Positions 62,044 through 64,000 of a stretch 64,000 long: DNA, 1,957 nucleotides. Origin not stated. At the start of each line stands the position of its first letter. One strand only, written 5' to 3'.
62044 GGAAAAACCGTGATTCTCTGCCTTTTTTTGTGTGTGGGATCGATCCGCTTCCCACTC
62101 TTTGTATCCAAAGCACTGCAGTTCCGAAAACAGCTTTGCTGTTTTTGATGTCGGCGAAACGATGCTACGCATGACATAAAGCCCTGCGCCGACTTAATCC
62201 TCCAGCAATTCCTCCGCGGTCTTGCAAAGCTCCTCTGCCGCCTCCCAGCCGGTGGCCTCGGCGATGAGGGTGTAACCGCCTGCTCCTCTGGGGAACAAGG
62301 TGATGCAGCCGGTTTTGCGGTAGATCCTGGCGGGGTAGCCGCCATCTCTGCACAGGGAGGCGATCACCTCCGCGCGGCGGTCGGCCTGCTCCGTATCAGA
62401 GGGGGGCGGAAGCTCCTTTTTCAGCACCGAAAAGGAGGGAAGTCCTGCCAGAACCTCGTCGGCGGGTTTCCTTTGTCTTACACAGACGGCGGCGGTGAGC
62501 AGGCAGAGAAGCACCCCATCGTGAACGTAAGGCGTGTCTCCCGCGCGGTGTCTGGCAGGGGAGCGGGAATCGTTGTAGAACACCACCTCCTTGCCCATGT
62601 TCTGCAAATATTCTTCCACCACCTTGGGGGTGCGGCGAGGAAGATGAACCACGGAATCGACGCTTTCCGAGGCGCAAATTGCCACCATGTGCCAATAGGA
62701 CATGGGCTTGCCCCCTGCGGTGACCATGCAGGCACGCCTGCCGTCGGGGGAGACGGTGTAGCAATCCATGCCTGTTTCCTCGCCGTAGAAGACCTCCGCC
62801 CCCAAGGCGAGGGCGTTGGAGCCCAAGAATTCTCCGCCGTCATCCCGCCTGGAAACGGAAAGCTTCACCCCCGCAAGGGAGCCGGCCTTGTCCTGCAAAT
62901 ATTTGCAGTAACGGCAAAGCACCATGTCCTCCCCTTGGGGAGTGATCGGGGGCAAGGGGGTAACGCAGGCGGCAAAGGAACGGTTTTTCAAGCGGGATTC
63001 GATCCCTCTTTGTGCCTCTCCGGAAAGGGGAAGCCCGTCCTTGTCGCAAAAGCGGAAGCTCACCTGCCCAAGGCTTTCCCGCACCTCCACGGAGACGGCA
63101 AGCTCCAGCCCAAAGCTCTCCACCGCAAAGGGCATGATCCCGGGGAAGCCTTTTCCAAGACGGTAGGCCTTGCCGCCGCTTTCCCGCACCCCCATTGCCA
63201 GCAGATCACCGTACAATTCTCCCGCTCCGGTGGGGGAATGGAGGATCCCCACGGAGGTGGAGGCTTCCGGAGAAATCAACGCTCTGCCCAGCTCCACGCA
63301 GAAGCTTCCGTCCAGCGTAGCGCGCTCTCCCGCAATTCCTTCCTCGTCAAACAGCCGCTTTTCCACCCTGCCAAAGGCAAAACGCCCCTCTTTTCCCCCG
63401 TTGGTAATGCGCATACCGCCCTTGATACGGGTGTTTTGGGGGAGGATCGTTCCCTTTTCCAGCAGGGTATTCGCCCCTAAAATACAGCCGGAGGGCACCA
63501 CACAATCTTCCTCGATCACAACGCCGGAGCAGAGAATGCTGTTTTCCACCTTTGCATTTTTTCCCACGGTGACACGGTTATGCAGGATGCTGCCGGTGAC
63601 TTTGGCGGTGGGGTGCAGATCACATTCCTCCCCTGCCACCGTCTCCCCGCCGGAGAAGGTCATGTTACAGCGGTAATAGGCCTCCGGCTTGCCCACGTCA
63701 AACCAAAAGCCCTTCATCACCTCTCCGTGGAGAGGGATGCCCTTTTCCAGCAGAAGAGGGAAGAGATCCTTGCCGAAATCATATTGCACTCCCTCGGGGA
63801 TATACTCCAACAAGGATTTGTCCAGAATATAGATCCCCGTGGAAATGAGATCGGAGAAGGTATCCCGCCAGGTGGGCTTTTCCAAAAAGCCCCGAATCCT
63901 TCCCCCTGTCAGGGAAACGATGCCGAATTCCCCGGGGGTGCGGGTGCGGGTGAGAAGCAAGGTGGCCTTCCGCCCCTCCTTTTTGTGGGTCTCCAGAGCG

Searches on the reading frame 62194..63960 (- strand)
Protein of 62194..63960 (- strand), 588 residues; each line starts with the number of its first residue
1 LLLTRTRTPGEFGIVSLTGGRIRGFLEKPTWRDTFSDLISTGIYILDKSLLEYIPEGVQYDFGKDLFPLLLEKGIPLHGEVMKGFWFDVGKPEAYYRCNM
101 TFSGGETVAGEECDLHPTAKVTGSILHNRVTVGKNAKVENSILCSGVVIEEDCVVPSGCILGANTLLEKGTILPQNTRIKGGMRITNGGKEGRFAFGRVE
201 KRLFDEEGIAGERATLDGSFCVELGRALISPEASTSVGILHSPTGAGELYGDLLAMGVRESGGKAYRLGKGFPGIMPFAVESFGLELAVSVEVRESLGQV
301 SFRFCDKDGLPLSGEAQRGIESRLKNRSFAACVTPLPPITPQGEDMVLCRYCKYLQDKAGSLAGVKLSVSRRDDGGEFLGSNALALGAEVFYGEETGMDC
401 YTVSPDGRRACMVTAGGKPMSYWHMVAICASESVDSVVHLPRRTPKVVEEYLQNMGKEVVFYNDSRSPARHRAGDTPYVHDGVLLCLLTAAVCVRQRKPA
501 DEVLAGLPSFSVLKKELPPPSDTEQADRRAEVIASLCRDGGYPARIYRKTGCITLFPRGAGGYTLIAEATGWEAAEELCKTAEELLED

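Call 38: search_protein_families(library=pfam, proteins=[window:62194-63960:-])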
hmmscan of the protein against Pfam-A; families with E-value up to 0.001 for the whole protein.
window:62194-63960:- (588 aa): 5 families
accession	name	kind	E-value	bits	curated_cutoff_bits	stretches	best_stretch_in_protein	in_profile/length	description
PF00483.29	NTP_transferase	-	3.4e-14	53.5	21.2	1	3-101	137-241/245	Nucleotidyl transferase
PF25084.1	LbH_EIF2B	-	5.1e-13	49.4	54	1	107-171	39-103/105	EIF2B subunit epsilon LbH domain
PF24894.1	Hexapep_GlmU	-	8.6e-06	26.3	23.3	1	118-164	29-74/104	GlmU-like, C-terminal hexapeptide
PF00132.30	Hexapep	-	7.4e-05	22.7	27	0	130-162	2-35/36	Bacterial transferase hexapeptide (six repeats)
PF07959.18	Fucose_pyrophosphorylase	-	0.00072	19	34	1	112-179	281-341/418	Fucose pyrophosphorylase domain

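Call 51: find_encoding_contigs(protein=window:62194-63960:-, flank=10000, max_places=3)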
Protein window:62194-63960:- (588 aa): no gene with exactly this product is on record in the collection.
